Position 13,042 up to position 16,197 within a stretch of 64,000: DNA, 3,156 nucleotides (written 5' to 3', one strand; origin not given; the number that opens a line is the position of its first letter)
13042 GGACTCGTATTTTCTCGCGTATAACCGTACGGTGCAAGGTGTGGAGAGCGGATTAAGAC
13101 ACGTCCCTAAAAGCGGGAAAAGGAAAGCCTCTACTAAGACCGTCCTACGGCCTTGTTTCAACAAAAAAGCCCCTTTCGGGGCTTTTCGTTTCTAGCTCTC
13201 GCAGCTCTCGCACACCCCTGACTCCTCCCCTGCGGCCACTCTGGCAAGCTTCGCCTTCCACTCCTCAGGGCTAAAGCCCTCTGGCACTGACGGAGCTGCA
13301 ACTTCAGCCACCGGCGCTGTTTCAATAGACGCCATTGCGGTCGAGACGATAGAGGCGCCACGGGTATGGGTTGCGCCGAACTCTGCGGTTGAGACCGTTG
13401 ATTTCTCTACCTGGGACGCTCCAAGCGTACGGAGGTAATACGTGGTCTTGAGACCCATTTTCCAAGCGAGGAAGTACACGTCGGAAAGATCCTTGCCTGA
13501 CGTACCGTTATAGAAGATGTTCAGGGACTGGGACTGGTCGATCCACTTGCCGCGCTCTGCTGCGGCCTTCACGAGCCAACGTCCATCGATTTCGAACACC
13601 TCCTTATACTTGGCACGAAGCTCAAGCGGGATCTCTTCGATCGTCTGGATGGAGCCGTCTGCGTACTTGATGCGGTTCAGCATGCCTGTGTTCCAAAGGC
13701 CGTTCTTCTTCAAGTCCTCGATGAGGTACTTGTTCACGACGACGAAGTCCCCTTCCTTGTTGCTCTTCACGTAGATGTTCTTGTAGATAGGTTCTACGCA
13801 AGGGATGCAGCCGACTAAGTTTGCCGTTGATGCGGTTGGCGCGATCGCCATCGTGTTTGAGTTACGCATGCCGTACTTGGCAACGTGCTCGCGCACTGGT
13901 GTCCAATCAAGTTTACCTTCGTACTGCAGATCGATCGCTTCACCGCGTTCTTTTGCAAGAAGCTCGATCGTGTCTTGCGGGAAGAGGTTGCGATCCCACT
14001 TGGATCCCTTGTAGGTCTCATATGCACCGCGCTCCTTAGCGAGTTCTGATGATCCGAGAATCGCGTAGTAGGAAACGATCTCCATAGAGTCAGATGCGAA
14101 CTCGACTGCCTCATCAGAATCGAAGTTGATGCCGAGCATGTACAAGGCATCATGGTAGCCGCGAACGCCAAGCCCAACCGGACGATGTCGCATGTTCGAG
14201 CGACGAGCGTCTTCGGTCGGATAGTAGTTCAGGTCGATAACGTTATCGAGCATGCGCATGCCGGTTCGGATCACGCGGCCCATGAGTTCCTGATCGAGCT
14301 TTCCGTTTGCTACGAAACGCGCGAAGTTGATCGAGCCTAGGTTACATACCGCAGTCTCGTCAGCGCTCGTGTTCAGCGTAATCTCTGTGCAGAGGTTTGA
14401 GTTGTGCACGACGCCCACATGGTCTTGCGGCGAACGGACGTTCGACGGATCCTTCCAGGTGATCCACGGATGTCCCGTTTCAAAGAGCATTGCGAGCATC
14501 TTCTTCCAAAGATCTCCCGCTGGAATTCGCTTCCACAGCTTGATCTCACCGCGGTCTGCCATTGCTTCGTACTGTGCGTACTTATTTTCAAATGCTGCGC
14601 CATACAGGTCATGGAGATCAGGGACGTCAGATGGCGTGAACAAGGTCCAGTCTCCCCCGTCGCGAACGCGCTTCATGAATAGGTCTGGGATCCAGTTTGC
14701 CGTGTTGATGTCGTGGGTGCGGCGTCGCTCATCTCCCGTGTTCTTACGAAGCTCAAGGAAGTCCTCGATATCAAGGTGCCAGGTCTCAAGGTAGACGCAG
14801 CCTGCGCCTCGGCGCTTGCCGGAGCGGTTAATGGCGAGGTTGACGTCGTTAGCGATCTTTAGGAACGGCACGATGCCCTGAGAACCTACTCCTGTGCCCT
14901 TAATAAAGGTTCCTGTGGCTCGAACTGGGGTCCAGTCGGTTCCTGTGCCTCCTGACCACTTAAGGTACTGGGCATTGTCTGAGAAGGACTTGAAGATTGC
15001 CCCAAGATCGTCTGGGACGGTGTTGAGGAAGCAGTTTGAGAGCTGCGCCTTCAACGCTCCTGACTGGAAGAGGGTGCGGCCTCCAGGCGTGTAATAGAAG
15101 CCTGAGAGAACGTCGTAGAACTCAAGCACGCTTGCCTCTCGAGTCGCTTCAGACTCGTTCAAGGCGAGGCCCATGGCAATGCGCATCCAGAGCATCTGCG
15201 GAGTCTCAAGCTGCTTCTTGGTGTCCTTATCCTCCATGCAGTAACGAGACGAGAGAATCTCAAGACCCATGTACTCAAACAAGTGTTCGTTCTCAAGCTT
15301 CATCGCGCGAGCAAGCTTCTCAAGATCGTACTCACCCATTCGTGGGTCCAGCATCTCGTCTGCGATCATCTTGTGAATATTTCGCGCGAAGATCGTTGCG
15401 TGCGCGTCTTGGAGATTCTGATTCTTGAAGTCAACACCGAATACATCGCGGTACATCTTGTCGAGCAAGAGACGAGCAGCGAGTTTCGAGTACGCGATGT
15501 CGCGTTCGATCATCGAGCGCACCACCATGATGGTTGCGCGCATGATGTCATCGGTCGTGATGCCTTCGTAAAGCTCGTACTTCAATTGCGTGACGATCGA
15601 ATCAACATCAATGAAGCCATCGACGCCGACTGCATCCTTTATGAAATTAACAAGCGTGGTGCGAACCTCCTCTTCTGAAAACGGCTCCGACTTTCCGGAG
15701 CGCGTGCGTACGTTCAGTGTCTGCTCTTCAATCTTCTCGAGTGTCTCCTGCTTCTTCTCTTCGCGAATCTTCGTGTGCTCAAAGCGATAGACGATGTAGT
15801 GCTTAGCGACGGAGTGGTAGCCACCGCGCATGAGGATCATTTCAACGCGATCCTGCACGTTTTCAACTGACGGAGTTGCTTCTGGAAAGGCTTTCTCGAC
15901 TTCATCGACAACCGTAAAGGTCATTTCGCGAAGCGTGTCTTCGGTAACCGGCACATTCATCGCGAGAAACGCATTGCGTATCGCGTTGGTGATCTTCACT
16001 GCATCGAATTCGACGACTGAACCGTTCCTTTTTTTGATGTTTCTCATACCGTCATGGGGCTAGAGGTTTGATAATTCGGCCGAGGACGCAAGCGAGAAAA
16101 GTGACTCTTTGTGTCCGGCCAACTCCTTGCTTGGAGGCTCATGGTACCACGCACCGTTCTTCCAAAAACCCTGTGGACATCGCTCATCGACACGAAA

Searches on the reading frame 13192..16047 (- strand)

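Call 74: search_protein_families(library=pfam, proteins=[window:13192-16047:-], max_evalue=0.00001)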
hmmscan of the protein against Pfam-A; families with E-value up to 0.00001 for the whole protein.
window:13192-16047:- (951 aa): 3 families
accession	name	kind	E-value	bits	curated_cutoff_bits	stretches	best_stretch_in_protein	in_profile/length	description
PF02867.20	Ribonuc_red_lgC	-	1.3e-186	621.7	23.9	1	337-872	1-523/523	Ribonucleotide reductase, barrel domain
PF03477.21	ATP-cone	-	7.1e-26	91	25.8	1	3-92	2-87/88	ATP cone domain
PF00317.26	Ribonuc_red_lgN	-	5.8e-18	65.2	28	1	256-330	2-73/77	Ribonucleotide reductase, all-alpha domain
